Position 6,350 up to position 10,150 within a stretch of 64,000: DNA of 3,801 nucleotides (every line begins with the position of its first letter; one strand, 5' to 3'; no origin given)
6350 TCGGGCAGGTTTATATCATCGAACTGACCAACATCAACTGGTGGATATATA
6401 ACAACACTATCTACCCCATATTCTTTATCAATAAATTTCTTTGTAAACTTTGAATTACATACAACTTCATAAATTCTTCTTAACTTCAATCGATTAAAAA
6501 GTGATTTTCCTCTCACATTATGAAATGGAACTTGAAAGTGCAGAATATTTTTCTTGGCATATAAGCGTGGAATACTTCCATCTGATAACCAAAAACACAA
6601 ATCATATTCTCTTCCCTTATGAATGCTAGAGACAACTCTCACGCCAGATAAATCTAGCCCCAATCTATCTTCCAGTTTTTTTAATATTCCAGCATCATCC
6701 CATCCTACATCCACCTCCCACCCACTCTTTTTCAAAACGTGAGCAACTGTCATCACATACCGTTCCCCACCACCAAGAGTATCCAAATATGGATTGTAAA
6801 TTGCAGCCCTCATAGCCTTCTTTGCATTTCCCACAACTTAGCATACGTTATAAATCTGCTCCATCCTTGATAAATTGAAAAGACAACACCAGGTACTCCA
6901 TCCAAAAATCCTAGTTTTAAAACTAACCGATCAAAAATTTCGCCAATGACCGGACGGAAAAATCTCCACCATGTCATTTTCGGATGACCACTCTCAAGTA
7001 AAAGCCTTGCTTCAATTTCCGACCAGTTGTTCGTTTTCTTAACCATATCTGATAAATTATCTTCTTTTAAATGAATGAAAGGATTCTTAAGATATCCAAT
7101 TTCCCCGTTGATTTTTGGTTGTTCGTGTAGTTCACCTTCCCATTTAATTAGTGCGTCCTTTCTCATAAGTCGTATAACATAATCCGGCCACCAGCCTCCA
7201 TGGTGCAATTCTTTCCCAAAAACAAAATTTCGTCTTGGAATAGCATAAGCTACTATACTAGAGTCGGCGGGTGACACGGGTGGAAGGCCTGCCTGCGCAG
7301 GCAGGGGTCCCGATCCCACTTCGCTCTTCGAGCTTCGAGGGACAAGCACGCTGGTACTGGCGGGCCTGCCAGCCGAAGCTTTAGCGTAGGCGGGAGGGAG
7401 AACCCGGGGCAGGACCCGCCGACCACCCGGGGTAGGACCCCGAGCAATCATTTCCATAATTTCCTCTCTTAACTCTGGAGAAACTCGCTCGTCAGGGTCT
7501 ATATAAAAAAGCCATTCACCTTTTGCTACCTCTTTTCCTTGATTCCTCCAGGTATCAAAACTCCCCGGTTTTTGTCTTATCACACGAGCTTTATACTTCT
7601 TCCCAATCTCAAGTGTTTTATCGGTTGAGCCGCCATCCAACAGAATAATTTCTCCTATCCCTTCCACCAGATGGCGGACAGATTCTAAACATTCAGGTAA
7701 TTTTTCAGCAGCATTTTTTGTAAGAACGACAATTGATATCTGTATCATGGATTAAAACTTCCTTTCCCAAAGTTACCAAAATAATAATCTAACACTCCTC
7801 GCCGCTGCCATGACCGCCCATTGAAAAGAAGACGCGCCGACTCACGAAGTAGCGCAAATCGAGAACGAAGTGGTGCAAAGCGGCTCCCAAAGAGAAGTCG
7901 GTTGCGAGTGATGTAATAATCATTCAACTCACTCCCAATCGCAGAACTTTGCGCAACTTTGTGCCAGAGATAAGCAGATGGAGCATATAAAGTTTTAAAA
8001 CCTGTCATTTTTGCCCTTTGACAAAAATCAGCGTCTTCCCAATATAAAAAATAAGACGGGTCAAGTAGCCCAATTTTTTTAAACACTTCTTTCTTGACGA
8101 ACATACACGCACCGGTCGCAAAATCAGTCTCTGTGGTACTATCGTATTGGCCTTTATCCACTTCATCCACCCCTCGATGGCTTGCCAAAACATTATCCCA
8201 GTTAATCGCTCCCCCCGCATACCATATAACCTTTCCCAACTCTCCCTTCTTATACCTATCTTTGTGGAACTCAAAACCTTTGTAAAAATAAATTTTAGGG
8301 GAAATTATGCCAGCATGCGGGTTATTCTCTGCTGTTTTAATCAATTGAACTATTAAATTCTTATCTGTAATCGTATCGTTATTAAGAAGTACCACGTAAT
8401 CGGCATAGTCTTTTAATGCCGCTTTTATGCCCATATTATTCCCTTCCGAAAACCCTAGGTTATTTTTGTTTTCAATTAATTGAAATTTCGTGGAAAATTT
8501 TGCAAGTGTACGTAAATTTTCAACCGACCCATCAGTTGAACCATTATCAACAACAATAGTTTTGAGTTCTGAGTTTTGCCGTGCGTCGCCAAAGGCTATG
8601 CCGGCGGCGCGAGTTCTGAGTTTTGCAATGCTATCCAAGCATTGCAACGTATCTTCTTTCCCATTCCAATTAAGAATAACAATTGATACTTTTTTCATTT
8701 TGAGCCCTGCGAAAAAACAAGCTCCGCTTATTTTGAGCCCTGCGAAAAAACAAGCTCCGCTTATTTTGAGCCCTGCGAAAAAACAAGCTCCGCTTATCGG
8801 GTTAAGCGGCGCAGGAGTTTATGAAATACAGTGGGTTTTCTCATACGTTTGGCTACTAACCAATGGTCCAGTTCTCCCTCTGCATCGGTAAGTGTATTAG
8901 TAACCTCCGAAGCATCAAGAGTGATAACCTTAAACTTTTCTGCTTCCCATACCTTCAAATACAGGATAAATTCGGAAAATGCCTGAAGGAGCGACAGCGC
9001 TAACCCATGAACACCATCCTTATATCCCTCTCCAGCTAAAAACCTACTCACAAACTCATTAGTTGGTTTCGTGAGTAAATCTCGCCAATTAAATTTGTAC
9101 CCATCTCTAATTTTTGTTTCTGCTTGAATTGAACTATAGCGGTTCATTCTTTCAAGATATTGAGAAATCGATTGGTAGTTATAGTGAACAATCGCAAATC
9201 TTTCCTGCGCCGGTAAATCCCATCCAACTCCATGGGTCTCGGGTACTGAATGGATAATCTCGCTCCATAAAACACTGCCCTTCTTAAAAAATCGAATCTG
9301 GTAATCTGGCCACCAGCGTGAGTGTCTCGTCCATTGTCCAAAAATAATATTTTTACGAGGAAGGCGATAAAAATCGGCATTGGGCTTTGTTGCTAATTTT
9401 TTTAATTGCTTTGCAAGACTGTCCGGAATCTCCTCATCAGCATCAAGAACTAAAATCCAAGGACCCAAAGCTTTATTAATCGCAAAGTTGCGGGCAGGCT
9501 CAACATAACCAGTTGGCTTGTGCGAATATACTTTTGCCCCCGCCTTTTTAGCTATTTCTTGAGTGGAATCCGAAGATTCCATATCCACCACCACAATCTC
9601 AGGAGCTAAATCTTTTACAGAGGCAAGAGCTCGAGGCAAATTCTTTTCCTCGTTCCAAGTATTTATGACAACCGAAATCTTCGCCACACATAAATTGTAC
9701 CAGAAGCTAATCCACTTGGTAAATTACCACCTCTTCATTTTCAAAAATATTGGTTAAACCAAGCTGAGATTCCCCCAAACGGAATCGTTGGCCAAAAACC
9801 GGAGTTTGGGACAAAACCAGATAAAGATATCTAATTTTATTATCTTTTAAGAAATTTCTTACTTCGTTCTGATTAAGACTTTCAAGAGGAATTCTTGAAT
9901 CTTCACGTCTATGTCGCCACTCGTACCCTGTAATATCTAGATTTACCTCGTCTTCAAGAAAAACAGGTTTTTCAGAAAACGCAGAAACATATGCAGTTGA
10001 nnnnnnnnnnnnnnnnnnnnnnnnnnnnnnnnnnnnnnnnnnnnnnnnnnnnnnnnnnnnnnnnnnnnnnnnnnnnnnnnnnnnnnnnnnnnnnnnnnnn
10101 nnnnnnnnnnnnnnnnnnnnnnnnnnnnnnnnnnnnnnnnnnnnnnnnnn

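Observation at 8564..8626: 31-bp GC-rich insert flanked by a perfect 16-bp direct repeat inside a GT2 CDS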

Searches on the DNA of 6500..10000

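Call 19: search_rna_families(source=window, start=6500, end=10000, threshold=evalue, max_evalue=10)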
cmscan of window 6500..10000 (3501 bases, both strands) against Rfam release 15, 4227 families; matches with E-value up to 10: 6.
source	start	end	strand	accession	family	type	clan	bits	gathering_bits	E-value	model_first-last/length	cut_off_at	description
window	9527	9598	-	RF00521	SAM_alpha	Cis-reg; riboswitch;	-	19.9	36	0.24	1-79/79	no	Alpha-proteobacteria SAM riboswitch aptamer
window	9800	9883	-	RF04027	mir-1422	Gene; miRNA;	-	19.7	60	5.3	1-84/84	no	mir-1422 microRNA precursor family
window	7281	7304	+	RF01356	CRISPR-DR28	Gene; CRISPR;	-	19.6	35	4.7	1-24/24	no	CRISPR RNA direct repeat element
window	8459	8499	+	RF01714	Ocean-V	Gene; sRNA;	-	18.8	75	2.2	1-72/72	no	Ocean-V RNA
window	7288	7382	+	RF01056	Magnesium-II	Cis-reg; riboswitch;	-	16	40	8.6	1-115/115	no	Magnesium riboswitch aptamer (Magnesium responsive RNA element)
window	7604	7676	-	RF01815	rpsB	Gene; sRNA;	-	15.8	40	6.1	1-132/132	no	rpsB sRNA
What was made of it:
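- Tried and rejected: Rfam scan of 6500-10000 at a permissive threshold gave nothing at the core (call 19).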
